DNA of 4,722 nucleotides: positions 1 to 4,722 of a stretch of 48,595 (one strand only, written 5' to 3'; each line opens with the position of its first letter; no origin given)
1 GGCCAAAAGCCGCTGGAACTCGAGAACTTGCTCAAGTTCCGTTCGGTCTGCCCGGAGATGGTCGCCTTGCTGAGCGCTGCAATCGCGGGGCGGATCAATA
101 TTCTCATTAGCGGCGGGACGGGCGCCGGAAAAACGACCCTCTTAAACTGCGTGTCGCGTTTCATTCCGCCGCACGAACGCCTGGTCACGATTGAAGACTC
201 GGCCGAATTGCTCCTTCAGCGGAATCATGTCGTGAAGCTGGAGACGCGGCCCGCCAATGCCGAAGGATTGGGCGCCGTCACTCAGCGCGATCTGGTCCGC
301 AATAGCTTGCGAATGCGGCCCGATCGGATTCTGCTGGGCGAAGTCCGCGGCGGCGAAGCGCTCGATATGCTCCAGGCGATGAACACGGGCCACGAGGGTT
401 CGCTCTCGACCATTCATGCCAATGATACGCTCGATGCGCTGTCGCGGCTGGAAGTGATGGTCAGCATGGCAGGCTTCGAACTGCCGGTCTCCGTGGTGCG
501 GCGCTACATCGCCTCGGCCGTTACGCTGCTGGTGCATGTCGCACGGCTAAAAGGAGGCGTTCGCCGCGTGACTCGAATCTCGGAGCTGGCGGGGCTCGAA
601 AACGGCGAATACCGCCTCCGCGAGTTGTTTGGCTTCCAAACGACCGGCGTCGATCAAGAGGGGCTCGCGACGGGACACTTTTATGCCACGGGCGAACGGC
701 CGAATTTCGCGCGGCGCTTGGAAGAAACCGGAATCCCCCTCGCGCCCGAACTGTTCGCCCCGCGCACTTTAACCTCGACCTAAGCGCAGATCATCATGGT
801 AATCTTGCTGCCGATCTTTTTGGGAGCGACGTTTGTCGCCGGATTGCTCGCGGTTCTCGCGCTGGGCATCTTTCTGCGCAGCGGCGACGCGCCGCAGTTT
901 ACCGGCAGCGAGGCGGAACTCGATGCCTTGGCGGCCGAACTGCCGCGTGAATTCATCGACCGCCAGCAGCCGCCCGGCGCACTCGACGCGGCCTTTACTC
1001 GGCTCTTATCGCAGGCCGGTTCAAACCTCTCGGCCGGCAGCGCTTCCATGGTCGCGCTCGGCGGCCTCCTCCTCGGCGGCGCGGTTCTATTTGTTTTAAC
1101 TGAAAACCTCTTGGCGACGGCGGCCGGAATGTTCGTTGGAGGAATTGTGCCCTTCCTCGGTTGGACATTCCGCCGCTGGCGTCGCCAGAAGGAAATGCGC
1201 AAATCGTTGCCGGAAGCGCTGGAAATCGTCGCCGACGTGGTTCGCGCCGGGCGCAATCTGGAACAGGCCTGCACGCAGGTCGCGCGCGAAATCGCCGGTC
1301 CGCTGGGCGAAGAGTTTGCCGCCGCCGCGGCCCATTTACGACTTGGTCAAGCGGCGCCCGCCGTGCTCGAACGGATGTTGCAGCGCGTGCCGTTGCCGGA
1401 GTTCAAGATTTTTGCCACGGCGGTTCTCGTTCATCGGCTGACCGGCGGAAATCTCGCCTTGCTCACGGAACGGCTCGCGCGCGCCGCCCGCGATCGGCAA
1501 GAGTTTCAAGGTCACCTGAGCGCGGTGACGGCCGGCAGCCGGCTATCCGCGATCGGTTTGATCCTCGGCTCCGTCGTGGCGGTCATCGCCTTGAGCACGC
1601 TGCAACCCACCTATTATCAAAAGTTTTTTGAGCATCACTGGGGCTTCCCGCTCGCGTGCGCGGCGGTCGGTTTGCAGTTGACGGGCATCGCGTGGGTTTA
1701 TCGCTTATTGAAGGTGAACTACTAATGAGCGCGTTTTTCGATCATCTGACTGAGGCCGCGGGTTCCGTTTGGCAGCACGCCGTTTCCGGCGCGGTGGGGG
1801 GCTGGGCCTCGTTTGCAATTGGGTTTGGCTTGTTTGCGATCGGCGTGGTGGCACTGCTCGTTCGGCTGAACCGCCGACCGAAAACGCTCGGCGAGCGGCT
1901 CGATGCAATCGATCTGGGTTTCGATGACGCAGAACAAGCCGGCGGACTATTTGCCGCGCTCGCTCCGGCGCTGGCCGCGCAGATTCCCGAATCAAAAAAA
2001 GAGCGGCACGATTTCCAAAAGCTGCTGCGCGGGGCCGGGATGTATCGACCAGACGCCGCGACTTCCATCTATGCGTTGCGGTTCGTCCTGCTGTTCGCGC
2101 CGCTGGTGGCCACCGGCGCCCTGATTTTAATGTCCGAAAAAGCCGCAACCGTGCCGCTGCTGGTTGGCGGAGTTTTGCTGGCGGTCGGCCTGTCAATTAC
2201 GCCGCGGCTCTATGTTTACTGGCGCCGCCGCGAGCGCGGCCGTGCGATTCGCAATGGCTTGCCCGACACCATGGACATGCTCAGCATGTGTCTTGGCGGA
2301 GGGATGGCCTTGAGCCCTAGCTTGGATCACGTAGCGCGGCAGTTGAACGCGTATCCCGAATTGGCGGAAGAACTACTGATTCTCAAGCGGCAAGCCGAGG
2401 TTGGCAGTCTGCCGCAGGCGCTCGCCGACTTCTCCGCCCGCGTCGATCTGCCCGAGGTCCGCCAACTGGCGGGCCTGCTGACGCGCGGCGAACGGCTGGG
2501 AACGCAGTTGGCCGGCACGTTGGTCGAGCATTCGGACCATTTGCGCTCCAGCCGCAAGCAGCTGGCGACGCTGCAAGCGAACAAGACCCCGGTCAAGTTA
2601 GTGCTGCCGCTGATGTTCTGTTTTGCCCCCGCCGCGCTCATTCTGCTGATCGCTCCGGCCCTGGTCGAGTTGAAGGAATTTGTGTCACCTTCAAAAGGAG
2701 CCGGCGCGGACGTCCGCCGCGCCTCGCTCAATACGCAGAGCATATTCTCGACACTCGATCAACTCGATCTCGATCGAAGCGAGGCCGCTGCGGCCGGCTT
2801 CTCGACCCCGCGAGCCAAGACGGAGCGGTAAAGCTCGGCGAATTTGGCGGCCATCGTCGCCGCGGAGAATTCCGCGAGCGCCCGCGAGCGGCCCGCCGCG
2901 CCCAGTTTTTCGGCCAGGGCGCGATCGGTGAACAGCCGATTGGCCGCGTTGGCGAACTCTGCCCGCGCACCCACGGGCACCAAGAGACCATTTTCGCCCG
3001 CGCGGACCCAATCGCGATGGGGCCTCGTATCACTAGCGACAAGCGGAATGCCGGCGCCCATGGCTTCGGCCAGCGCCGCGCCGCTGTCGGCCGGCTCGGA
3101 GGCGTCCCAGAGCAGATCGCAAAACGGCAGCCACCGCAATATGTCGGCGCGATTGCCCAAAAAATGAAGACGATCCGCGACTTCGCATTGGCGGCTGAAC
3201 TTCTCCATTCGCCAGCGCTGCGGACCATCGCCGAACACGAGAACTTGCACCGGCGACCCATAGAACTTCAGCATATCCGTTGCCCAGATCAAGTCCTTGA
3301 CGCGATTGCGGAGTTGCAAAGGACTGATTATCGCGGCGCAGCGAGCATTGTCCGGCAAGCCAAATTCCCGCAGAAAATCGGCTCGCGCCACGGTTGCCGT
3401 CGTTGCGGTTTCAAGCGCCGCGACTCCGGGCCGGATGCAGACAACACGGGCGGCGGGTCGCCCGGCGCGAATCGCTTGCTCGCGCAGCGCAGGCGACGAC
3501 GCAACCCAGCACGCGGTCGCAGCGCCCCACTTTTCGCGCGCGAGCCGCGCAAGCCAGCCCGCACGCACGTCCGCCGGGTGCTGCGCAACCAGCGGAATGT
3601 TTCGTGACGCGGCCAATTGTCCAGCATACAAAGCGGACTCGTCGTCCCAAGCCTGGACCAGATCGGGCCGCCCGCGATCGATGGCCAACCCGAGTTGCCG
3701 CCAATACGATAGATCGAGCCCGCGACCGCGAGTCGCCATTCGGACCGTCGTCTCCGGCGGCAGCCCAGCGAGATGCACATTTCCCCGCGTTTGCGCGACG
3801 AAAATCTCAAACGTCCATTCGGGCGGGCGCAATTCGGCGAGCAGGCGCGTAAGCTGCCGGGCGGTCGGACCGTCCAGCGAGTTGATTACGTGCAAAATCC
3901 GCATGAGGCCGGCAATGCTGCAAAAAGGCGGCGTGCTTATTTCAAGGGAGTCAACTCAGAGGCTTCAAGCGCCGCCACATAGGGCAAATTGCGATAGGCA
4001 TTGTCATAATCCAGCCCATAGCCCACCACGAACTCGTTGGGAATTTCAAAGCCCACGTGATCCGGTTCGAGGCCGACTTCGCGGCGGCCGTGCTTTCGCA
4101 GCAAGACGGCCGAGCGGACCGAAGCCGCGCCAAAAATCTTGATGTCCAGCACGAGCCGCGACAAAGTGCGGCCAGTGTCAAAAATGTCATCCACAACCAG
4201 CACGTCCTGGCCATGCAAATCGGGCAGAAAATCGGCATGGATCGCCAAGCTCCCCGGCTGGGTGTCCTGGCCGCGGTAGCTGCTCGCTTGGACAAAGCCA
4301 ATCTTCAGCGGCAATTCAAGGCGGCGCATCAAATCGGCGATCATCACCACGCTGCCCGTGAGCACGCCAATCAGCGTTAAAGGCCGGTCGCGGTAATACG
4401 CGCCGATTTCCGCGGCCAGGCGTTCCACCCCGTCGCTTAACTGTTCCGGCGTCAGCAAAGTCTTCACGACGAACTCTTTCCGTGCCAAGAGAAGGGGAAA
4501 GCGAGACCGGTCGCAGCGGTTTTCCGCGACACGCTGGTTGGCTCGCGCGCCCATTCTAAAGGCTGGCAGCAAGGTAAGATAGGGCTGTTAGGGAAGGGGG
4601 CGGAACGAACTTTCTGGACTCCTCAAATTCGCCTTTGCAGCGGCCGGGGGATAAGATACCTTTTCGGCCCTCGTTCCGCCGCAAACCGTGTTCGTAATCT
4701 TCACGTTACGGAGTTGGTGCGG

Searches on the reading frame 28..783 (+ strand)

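Call 80: search_protein_families(library=pfam, proteins=[window:28-783:+])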
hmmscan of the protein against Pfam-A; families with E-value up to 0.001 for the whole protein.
window:28-783:+ (251 aa): 4 families
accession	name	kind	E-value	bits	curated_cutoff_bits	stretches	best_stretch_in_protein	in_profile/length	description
PF00437.27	T2SSE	-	2.1e-43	148.8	24.9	1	13-170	133-276/370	Type II/IV secretion system protein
PF00005.33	ABC_tran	-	3e-05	25.1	25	1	25-106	14-80/137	ABC transporter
PF13191.12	AAA_16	-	0.00014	22.8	32.6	1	13-82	14-92/167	AAA ATPase domain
PF01078.27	Mg_chelatase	-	0.00021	21.2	20.3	1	14-61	14-61/207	Magnesium chelatase, subunit ChlI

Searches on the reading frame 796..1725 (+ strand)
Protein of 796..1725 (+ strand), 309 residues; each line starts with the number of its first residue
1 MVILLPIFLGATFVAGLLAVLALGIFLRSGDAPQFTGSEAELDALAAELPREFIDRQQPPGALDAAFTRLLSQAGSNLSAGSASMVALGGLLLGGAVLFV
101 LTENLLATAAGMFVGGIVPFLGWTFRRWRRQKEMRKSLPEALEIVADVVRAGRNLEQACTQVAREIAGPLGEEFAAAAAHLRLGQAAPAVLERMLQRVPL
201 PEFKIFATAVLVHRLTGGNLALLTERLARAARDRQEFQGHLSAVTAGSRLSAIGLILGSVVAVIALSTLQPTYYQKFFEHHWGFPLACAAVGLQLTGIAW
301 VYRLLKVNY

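Call 80: search_protein_families(library=pfam, proteins=[window:796-1725:+])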
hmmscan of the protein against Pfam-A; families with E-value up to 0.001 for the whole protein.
window:796-1725:+ (309 aa): 1 family
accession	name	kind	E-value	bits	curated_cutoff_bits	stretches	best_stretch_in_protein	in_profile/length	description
PF00482.28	T2SSF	-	8.2e-13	48.9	25.2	1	142-265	2-122/125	Type II secretion system (T2SS), protein F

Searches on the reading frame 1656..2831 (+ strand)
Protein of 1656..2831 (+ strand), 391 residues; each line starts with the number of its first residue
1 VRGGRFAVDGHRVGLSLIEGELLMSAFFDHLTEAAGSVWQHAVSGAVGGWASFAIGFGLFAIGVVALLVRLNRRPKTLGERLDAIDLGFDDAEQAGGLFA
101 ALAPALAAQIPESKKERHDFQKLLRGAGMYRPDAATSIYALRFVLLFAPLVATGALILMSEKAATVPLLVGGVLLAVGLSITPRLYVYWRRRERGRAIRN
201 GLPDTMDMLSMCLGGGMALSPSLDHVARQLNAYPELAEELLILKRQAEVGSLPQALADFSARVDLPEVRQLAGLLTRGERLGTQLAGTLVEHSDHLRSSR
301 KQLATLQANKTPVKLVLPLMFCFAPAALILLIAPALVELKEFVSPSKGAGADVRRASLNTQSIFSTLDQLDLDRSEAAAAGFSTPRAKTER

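Call 80: search_protein_families(library=pfam, proteins=[window:1656-2831:+])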
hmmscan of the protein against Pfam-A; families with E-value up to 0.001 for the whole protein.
window:1656-2831:+ (391 aa): 1 family
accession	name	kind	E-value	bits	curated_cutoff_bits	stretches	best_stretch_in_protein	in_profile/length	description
PF00482.28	T2SSF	-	4.7e-13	49.6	25.2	1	207-332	3-124/125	Type II secretion system (T2SS), protein F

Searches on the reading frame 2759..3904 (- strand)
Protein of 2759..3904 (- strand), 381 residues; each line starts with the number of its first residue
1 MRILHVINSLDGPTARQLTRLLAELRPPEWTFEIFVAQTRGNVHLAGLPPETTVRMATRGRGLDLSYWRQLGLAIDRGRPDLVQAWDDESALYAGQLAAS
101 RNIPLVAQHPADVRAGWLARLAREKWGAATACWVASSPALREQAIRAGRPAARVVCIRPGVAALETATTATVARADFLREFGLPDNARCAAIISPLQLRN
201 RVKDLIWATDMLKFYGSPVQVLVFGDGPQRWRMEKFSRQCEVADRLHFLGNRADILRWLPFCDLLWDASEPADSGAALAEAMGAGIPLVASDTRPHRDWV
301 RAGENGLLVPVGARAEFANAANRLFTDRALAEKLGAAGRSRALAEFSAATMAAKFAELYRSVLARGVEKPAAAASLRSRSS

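Call 80: search_protein_families(library=pfam, proteins=[window:2759-3904:-])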
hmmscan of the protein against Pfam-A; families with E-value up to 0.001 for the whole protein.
window:2759-3904:- (381 aa): 5 families
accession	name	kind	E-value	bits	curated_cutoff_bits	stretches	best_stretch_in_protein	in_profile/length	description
PF00534.26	Glycos_transf_1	-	5e-19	68.9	26.4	1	180-340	8-171/172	Glycosyl transferases group 1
PF13692.12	Glyco_trans_1_4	-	1.2e-16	61.7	27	1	218-327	33-142/142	Glycosyl transferases group 1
PF13439.12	Glyco_transf_4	-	2.1e-09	38.1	28.5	1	16-161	6-166/170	Glycosyltransferase Family 4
PF13524.12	Glyco_trans_1_2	-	3.4e-07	30.7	25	1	267-355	56-142/144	Glycosyl transferase-like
PF13579.12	Glyco_trans_4_4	-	7.9e-07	30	29.7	1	15-160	4-158/158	Glycosyl transferase 4-like domain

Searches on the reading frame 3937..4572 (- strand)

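Call 80: search_protein_families(library=pfam, proteins=[window:3937-4572:-])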
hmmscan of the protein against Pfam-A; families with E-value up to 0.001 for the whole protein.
window:3937-4572:- (211 aa): 1 family
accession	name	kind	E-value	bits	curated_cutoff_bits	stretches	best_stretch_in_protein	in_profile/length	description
PF00156.33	Pribosyltran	-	3.4e-28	98.4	26.3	1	39-189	5-157/158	Phosphoribosyl transferase domain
